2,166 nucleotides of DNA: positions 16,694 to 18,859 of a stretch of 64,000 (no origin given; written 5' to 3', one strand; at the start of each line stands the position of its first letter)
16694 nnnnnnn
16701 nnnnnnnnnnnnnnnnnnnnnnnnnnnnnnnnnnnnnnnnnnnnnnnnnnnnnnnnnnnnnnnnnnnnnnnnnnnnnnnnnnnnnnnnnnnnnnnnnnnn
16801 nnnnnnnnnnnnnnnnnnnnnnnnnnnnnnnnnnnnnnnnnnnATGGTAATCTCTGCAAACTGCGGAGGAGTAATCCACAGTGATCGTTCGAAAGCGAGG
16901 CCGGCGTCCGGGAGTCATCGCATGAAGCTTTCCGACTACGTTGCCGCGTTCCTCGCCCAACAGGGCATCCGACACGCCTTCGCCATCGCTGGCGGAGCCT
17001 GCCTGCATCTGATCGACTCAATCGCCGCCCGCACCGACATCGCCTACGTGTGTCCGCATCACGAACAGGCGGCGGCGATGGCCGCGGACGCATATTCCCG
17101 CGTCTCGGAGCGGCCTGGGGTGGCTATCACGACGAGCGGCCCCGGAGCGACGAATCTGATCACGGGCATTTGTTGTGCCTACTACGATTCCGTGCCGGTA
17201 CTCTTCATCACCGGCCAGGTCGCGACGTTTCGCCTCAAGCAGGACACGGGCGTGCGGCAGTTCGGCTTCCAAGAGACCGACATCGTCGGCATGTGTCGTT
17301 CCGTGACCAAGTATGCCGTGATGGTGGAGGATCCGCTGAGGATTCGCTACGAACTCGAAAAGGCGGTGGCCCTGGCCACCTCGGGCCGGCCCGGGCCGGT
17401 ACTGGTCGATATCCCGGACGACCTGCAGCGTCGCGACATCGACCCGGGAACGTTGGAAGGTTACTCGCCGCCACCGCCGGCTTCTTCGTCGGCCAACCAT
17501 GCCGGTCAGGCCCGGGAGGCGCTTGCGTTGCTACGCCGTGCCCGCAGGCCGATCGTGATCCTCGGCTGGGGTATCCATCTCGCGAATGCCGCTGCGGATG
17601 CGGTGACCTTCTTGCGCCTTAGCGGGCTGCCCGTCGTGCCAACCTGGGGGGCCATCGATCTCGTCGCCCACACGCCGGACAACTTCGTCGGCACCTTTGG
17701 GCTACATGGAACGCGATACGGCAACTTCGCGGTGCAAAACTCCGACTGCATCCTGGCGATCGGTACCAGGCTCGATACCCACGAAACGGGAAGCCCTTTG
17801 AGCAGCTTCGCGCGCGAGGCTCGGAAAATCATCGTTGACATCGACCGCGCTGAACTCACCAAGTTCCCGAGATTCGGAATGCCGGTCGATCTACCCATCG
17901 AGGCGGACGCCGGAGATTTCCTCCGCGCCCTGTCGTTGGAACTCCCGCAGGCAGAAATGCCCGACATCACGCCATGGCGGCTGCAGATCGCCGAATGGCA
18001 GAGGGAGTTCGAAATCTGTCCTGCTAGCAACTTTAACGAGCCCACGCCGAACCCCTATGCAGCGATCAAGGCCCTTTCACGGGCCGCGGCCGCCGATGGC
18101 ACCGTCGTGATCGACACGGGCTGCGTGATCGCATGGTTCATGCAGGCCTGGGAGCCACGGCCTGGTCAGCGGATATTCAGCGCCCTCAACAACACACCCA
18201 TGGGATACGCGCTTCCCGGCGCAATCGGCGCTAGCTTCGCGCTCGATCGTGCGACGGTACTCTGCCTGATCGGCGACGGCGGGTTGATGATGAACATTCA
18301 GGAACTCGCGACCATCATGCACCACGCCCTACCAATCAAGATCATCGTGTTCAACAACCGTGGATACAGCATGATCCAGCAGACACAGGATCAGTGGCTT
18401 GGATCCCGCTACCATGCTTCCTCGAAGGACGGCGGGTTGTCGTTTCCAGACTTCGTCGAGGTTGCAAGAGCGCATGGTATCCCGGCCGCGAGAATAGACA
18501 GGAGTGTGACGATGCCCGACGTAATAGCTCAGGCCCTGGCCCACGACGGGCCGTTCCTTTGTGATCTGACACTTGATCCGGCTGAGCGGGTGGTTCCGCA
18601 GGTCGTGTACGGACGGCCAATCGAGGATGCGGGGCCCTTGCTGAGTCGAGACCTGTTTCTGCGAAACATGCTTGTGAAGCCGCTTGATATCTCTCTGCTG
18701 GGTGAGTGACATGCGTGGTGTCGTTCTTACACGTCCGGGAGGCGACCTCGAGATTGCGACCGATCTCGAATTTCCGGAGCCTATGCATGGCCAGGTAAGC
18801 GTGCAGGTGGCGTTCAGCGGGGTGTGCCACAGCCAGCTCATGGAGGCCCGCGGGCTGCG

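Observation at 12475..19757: A seven-gene translationally coupled operon combines two independent ThDP carboligase systems with two methyltransferases and two reductases: predicted branched-chain or C2-extended sugar pathway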

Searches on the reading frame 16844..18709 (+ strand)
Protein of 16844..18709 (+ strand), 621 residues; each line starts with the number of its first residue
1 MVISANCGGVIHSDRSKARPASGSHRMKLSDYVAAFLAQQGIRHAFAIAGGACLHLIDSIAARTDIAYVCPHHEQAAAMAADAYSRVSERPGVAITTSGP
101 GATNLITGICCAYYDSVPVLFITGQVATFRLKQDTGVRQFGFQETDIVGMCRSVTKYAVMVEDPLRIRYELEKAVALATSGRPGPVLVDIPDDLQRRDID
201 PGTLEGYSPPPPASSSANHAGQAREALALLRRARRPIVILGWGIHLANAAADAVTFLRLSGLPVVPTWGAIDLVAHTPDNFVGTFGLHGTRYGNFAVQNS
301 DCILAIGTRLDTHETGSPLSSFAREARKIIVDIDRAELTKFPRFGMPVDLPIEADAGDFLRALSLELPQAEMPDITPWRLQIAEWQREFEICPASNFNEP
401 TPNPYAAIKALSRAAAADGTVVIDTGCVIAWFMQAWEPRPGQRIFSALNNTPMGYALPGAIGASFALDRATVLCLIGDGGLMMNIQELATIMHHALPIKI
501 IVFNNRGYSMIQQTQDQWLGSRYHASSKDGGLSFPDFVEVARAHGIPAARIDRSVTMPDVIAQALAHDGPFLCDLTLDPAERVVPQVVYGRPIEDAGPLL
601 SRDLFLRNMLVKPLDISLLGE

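Call 3: search_protein_families(library=pfam, proteins=[window:16844-18709:+])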
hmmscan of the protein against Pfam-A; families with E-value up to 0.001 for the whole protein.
window:16844-18709:+ (621 aa): 3 families
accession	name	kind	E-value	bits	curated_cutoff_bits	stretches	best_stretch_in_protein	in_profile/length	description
PF02775.26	TPP_enzyme_C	-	1.2e-42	145.8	21.9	1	424-574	1-150/151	Thiamine pyrophosphate enzyme, C-terminal TPP binding domain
PF02776.23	TPP_enzyme_N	-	3.3e-35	120.9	26.8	1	27-149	1-118/119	Thiamine pyrophosphate enzyme, N-terminal TPP binding domain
PF00205.28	TPP_enzyme_M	-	5.2e-31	107.6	30.4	1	224-363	2-137/137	Thiamine pyrophosphate enzyme, central domain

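Call 4: search_protein_families(library=ncbifam, proteins=[window:16844-18709:+])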
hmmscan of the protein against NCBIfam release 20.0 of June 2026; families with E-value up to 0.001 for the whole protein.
window:16844-18709:+ (621 aa): 54 families (the best 25 are shown)
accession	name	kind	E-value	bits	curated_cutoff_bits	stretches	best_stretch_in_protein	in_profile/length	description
TIGR00118.1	acolac_lg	equivalog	2e-123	412.8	538.35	1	30-593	4-550/557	biosynthetic-type acetolactate synthase large subunit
NF006524.0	PRK08978.1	equivalog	7.5e-119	397.5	738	1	30-590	4-537/548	acetolactate synthase 2 catalytic subunit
NF004919.0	PRK06276.1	equivalog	3.5e-113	378.9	866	1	31-587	5-547/582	acetolactate synthase large subunit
NF004710.0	PRK06048.1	equivalog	1.5e-106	357.1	976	1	25-594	6-554/561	acetolactate synthase large subunit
NF006016.1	PRK08155.1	equivalog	3.6e-105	352.5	870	1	27-590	3-545/554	acetolactate synthase large subunit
NF005860.0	PRK07789.1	equivalog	8.9e-105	351.3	881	1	21-591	28-592/615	acetolactate synthase large subunit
NF005651.0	PRK07418.1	subfamily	1.6e-104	350.3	942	1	29-591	21-573/617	acetolactate synthase large subunit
NF005058.0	PRK06466.1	equivalog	6e-104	348.6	951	1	30-595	7-565/574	acetolactate synthase 3 large subunit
NF005228.0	PRK06725.1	equivalog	2.6e-99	333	991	1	24-588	13-556/571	acetolactate synthase large subunit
NF005824.0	PRK07710.1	equivalog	3.3e-99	332.8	976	1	27-593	17-564/573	acetolactate synthase large subunit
NF005409.0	PRK06965.1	equivalog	9.3e-99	331.4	1035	1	27-594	21-578/587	acetolactate synthase 3 catalytic subunit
NF006581.0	PRK09107.1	equivalog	2.2e-94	316.9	974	1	25-592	9-568/595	acetolactate synthase 3 large subunit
NF006319.0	PRK08527.1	equivalog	1.7e-91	307.3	905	1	27-593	4-554/565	acetolactate synthase large subunit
NF005584.0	PRK07282.1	equivalog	1.7e-90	304.2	970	1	30-591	13-554/566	acetolactate synthase large subunit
NF005364.0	PRK06882.1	equivalog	1.5e-89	301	1083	1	31-595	8-563/574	acetolactate synthase 3 large subunit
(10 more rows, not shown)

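Call 10: search_solved_structures(query=window:16922-18709:+, max_evalue=1e-30)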
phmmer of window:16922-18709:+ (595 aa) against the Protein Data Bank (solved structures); distinct sequences matched with E-value up to 1e-30: 58.
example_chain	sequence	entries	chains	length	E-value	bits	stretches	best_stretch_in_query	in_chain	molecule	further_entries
8rph_A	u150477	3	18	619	4.8e-110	371.7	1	2-583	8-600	Thiamine pyrophosphate-binding protein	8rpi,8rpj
7u25_A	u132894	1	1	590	8.1e-90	304.9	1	4-569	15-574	Acetolactate synthase, chloroplastic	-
7tzz_A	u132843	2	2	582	1.4e-89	304.1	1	4-569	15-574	Acetolactate synthase, chloroplastic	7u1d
7stq_A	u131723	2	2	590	1.8e-89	303.7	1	4-569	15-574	Acetolactate synthase, chloroplastic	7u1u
3e9y_A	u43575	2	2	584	2.4e-89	303.3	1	4-569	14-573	Acetolactate synthase, chloroplastic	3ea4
8et5_A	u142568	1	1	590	2.5e-89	303.3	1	4-569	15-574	Acetolactate synthase, chloroplastic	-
1ybh_A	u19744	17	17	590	2.5e-89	303.3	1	4-569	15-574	Acetolactate synthase, chloroplast | Acetolactate synthase | Acetolactate synthase, chloroplastic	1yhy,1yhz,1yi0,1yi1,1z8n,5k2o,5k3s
6u9h_A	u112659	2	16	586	2.5e-89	303.3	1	4-569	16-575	Acetolactate synthase, chloroplastic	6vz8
5ahk_A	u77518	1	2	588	4.7e-86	292.4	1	1-572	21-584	ACETOLACTATE SYNTHASE II, LARGE SUBUNIT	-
6lpi_A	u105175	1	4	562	1e-79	271.5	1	5-564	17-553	Acetolactate synthase isozyme 1 large subunit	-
1jsc_A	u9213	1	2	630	8.6e-73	248.7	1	10-568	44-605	ACETOHYDROXY-ACID SYNTHASE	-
6u9d_A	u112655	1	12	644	9.3e-73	248.5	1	10-568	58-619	Acetolactate synthase catalytic subunit, mitochondrial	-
1n0h_A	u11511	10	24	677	1.1e-72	248.3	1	10-568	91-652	Acetolactate synthase | Acetolactate synthase, mitochondrial | Acetolactate synthase catalytic subunit, mitochondrial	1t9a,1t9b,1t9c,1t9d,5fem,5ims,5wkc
6wo1_A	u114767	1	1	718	4.1e-70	239.8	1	12-569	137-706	Acetohydroxyacid synthase catalytic subunit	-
9yjz_A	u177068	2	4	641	4.7e-70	239.6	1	11-567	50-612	Acetolactate synthase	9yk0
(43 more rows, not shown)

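Call 24: find_homologous_proteins(query=window:16922-18709:+, max_evalue=1e-50)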
Query window:16922-18709:+ (595 aa): 7992 proteins with E <= 1e-50 among 8000 candidates; the best 120 are listed.
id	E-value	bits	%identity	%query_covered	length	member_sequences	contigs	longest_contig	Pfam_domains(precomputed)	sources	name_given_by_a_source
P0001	0.0e+0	1359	100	100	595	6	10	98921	PF02775.27,PF02776.24,PF00205.29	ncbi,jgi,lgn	ncbi:MAG: thiamine pyrophosphate-binding protein [Planctomycetota bacterium]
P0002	0.0e+0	1227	89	100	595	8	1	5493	PF02775.27,PF02776.24,PF00205.29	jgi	jgi:acetolactate synthase-1/2/3 large subunit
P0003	0.0e+0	1185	86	100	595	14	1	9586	PF02775.27,PF02776.24,PF00205.29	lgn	-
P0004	0.0e+0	1166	84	100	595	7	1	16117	PF02775.27,PF02776.24,PF00205.29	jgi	jgi:acetolactate synthase I/II/III large subunit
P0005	0.0e+0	1081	79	100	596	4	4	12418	PF02775.27,PF02776.24,PF00205.29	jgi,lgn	-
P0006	0.0e+0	1026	74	100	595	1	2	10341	PF02775.27,PF02776.24,PF00205.29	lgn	-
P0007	0.0e+0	1016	73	100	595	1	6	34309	PF02775.27,PF02776.24,PF00205.29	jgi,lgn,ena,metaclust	metaclust:\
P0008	1.1e-296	1003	73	100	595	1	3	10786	PF02775.27,PF02776.24,PF00205.29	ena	-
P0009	1.6e-283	959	69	100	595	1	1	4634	PF02775.27,PF02776.24,PF00205.29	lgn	-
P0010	4.7e-283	958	70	100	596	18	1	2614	PF02775.27,PF02776.24,PF00205.29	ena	-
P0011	9.0e-247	838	63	99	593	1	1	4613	PF02775.27,PF02776.24,PF00205.29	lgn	-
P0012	1.2e-244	831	62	100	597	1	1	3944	PF02775.27,PF02776.24,PF00205.29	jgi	-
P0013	2.1e-242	824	62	100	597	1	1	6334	PF02775.27,PF02776.24,PF00205.29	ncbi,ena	-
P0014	6.1e-241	819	60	99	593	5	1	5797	PF02775.27,PF02776.24,PF00205.29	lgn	-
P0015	9.9e-240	815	61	99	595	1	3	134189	PF02775.27,PF02776.24,PF00205.29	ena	-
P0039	1.5e-228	778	57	99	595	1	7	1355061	PF02775.27,PF02776.24,PF00205.29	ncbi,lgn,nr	ncbi:MAG: thiamine pyrophosphate-binding protein [Deltaproteobacteria bacterium]|nr:thiamine pyropho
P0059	1.9e-225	768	57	99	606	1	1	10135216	PF02775.27,PF02776.24,PF00205.29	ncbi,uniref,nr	ncbi:acetolactate synthase : Uncharacterized protein OS=uncultured bacterium GN=ACD_32C00113G0025 PE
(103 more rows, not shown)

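Call 25: find_encoding_contigs(protein=P0007, flank=10000, max_places=2)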
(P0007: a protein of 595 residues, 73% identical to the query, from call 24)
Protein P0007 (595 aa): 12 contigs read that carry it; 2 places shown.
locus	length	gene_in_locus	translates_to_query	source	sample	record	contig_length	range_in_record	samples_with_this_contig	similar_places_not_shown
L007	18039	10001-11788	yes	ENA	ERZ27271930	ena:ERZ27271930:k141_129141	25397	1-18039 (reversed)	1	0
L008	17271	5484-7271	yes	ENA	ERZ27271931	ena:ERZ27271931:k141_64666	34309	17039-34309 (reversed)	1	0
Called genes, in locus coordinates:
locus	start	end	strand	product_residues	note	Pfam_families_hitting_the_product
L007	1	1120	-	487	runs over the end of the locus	PF00294:PfkB, PF08543:Phos_pyr_kin, PF01467:CTP_transf_like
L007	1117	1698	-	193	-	PF13580:SIS_2, PF01380:SIS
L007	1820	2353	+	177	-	PF08645:PNK3P (faint), PF00702:Hydrolase, PF13419:HAD_2, PF13242:Hydrolase_like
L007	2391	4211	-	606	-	-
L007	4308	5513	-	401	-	PF01266:DAO, PF13450:NAD_binding_8 (weak)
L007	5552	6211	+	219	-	PF13489:Methyltransf_23, PF07021:MetW (weak), PF13847:Methyltransf_31, PF08241:Methyltransf_11, PF08242:Methyltransf_12, PF13649:Methyltransf_25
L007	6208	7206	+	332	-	PF00676:E1_dh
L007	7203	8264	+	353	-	PF02779:Transket_pyr, PF02780:Transketolase_C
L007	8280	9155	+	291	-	PF05050:Methyltransf_21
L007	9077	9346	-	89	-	-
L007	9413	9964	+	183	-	PF00106:adh_short, PF13561:adh_short_C2 (weak)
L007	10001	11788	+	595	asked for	PF02776:TPP_enzyme_N, PF00205:TPP_enzyme_M, PF02775:TPP_enzyme_C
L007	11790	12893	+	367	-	PF08240:ADH_N, PF00107:ADH_zinc_N, PF13602:ADH_zinc_N_2 (faint)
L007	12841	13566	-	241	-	PF00535:Glycos_transf_2, PF13641:Glyco_tranf_2_3 (weak)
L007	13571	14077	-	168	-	-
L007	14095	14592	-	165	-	-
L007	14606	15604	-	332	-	PF01370:Epimerase, PF04321:RmlD_sub_bind, PF16363:GDP_Man_Dehyd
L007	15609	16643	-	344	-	PF04321:RmlD_sub_bind, PF05368:NmrA, PF01073:3Beta_HSD, PF01370:Epimerase, PF02719:Polysacc_synt_2 (faint), PF13460:NAD_binding_10, PF16363:GDP_Man_Dehyd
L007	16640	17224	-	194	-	PF13580:SIS_2, PF01380:SIS (faint)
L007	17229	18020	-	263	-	PF00294:PfkB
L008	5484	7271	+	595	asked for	PF02776:TPP_enzyme_N, PF00205:TPP_enzyme_M, PF02775:TPP_enzyme_C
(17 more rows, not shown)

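Call 26: find_encoding_contigs(protein=P0059, flank=10000, max_places=1)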
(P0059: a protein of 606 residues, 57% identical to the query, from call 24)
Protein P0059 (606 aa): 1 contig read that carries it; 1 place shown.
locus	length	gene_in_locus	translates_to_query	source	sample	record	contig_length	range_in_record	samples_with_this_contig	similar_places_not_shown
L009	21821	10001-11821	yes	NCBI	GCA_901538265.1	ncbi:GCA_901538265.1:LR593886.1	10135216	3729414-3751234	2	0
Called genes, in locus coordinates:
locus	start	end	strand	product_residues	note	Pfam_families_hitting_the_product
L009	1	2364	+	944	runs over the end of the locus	PF03200:Glyco_hydro_63 (faint), PF22422:MGH1-like_GH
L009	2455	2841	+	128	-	-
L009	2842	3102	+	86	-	PF05685:Uma2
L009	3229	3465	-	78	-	-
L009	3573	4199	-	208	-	PF01609:DDE_Tnp_1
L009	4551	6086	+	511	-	PF01467:CTP_transf_like, PF00294:PfkB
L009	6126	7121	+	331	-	PF00676:E1_dh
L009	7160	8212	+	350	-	PF02779:Transket_pyr, PF02780:Transketolase_C, PF17147:PFOR_II (weak)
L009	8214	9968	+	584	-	PF00106:adh_short, PF13561:adh_short_C2, PF05050:Methyltransf_21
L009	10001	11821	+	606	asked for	PF02776:TPP_enzyme_N, PF00205:TPP_enzyme_M, PF02775:TPP_enzyme_C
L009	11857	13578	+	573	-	-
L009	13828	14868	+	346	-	PF08240:ADH_N, PF00107:ADH_zinc_N, PF13602:ADH_zinc_N_2 (weak)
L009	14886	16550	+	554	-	-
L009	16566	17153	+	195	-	PF00702:Hydrolase, PF13419:HAD_2 (weak), PF13242:Hydrolase_like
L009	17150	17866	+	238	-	PF00483:NTP_transferase, PF12804:NTP_transf_3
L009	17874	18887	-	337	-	PF04321:RmlD_sub_bind, PF01370:Epimerase, PF16363:GDP_Man_Dehyd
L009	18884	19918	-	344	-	PF05368:NmrA, PF01073:3Beta_HSD, PF01370:Epimerase, PF04321:RmlD_sub_bind, PF13460:NAD_binding_10, PF16363:GDP_Man_Dehyd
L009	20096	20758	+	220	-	PF13489:Methyltransf_23, PF13847:Methyltransf_31, PF08241:Methyltransf_11, PF08242:Methyltransf_12, PF13649:Methyltransf_25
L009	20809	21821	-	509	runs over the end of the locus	PF02310:B12-binding (weak), PF04055:Radical_SAM (weak)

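Call 27: find_encoding_contigs(protein=P0039, flank=10000, max_places=1)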
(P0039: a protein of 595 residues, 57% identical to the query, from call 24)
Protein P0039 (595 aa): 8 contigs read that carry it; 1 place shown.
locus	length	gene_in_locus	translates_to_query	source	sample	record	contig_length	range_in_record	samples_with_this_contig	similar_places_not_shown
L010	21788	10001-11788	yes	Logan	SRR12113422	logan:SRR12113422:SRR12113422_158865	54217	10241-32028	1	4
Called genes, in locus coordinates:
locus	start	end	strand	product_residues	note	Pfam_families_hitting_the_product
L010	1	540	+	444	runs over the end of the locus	PF03721:UDPG_MGDP_dh_N, PF00984:UDPG_MGDP_dh, PF03720:UDPG_MGDP_dh_C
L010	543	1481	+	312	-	PF01408:GFO_IDH_MocA, PF22725:GFO_IDH_MocA_C3, PF02894:GFO_IDH_MocA_C (weak)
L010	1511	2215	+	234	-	PF00923:TAL_FSA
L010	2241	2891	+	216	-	PF13489:Methyltransf_23, PF13847:Methyltransf_31, PF08241:Methyltransf_11, PF08242:Methyltransf_12, PF13649:Methyltransf_25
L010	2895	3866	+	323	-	PF00676:E1_dh, PF00456:Transketolase_N (faint)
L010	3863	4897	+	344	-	PF02779:Transket_pyr, PF02780:Transketolase_C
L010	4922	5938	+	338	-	PF01073:3Beta_HSD, PF01370:Epimerase, PF02719:Polysacc_synt_2 (weak), PF04321:RmlD_sub_bind, PF05368:NmrA, PF07993:NAD_binding_4 (faint), PF16363:GDP_Man_Dehyd, PF13460:NAD_binding_10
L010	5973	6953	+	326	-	PF01370:Epimerase, PF16363:GDP_Man_Dehyd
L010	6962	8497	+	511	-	PF01467:CTP_transf_like, PF00294:PfkB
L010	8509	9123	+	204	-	PF13580:SIS_2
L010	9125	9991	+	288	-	PF01370:Epimerase, PF04321:RmlD_sub_bind, PF16363:GDP_Man_Dehyd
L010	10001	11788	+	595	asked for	PF02776:TPP_enzyme_N, PF00205:TPP_enzyme_M, PF02775:TPP_enzyme_C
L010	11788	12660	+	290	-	PF02475:TRM5-TYW2_MTfase (weak), PF05050:Methyltransf_21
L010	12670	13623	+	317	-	PF00535:Glycos_transf_2, PF10111:Glyco_tranf_2_2, PF13641:Glyco_tranf_2_3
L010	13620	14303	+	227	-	PF08003:Methyltransf_9 (weak), PF13489:Methyltransf_23, PF02353:CMAS (weak), PF13847:Methyltransf_31, PF08241:Methyltransf_11, PF08242:Methyltransf_12, PF13649:Methyltransf_25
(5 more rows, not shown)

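Call 33: find_related_loci(query=A1, collection=genome_contigs, flank=10000)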
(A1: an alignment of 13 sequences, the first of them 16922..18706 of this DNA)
Query A1 (595 aa) in genome_contigs; peptide patterns used: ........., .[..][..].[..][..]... (x = any residue, [..] = any of these).
441 stretches matched a pattern; 370 encode a relative of the query (tblastn E <= 1e-3); the best 80 are kept; 80 distinct loci.
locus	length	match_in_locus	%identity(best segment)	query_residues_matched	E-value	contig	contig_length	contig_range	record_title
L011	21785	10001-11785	88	1-595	0e+0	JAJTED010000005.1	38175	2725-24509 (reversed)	MAG: Planctomycetaceae bacterium isolate 49628_E33.1 Sample_49628_scaffold_452, whole genome shotgun sequence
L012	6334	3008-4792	62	1-594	0e+0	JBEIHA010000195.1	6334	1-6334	MAG: Pseudobdellovibrionaceae bacterium isolate Sample-102-S76-bin-178 Sample_102_S76-bin_178-k141_85041, whole genome s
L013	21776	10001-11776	61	1-591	0e+0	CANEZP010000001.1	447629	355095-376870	MAG: Bdellovibrionaceae bacterium isolate Jr-03apr18-63 genome assembly, contig: Jr-03apr18-C4, whole genome shotgun seq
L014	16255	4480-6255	59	1-592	0e+0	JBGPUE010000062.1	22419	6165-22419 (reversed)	MAG: Candidatus Binataceae bacterium isolate OBJ1_062018_110_50 k141_1220637_length_22419_cov_16.0000, whole genome shot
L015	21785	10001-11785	58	1-591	0e+0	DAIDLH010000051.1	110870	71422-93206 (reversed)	MAG TPA_asm: Candidatus Muproteobacteria bacterium isolate clean426 k141_1085350, whole genome shotgun sequence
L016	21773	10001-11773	59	1-591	0e+0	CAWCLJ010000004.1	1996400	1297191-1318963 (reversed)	MAG: uncultured Chloroflexia bacterium isolate MFD03726.bin.1.62 genome assembly, contig: contig_34126, whole genome sho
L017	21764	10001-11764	60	1-585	0e+0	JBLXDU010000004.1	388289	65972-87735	MAG: Rhodospirillales bacterium isolate ES20-16 S20maxbin_out.036RE.5K@4, whole genome shotgun sequence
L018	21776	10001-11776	57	1-592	0e+0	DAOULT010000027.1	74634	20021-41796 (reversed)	MAG TPA_asm: Anaerolineae bacterium isolate W31_52 k127_956366, whole genome shotgun sequence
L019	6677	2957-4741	55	1-595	0e+0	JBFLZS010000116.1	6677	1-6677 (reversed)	MAG: Nitrospirota bacterium isolate MAG117 MAG117_116, whole genome shotgun sequence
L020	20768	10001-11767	55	1-593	0e+0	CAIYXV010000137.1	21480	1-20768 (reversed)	uncultured bacterium isolate AlinenSediments_bin-4880 genome assembly, contig: bin-4880:137/137, whole genome shotgun se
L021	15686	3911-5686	55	1-592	0e+0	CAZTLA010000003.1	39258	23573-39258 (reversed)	MAG TPA_asm: uncultured Syntrophales bacterium isolate binchicken_co232_232 genome assembly, contig: NODE_1669_length_39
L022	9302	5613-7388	56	1-592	0e+0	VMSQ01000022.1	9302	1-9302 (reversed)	MAG: Desulfobacteraceae bacterium isolate S3_36 k141_131630, whole genome shotgun sequence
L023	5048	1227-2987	56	1-588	0e+0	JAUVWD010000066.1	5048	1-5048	MAG: Chloroflexota bacterium isolate CSMAG_1181 CSMAG_1181_k127_4603329_length_5048_cov_87.0000, whole genome shotgun se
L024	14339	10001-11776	57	1-590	0e+0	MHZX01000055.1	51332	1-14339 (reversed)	MAG: Rhodocyclales bacterium RIFCSPLOWO2_02_FULL_63_24 rifcsplowo2_02_scaffold_2494, whole genome shotgun sequence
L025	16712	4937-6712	54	1-592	0e+0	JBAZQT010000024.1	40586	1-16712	MAG: Methanoregula sp. isolate SO_2017_SWC_6 scaffold_868_c1_LP-4_2017, whole genome shotgun sequence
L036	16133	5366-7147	55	1-592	0e+0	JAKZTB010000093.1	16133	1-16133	MAG: Alphaproteobacteria bacterium isolate Langseth_MAG_00048 Langseth_MAG_00048_000000000093, whole genome shotgun sequ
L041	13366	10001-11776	54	1-592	0e+0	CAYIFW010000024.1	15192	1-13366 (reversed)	MAG TPA_asm: uncultured Planctomycetales bacterium isolate ERP119705_co20_55 genome assembly, contig: NODE_4172_length_1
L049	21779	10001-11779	52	1-592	0e+0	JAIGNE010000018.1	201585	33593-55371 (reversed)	MAG: Deltaproteobacteria bacterium isolate BIN3 10512, whole genome shotgun sequence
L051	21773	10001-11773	54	1-591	0e+0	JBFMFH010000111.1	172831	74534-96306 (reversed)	MAG: Acidobacteriota bacterium isolate MAG266 MAG266_111, whole genome shotgun sequence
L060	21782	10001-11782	53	1-593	0e+0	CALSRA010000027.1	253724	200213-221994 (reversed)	MAG: uncultured Alphaproteobacteria bacterium isolate L_MB362 genome assembly, contig: contig_26894_L_MB362, whole genom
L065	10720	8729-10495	55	1-591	0e+0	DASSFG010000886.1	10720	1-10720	MAG TPA_asm: Pirellulales bacterium isolate SMAG_U999 k141_372438, whole genome shotgun sequence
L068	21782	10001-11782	54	1-592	0e+0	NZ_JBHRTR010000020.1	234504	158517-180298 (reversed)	Marinibaculum pumilum strain KCTC 42964 velvet_auto_83_20, whole genome shotgun sequence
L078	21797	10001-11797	51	1-592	0e+0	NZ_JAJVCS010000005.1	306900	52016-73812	Polynucleobacter sp. IMCC 30228 NODE_5_length_306900_cov_232.09, whole genome shotgun sequence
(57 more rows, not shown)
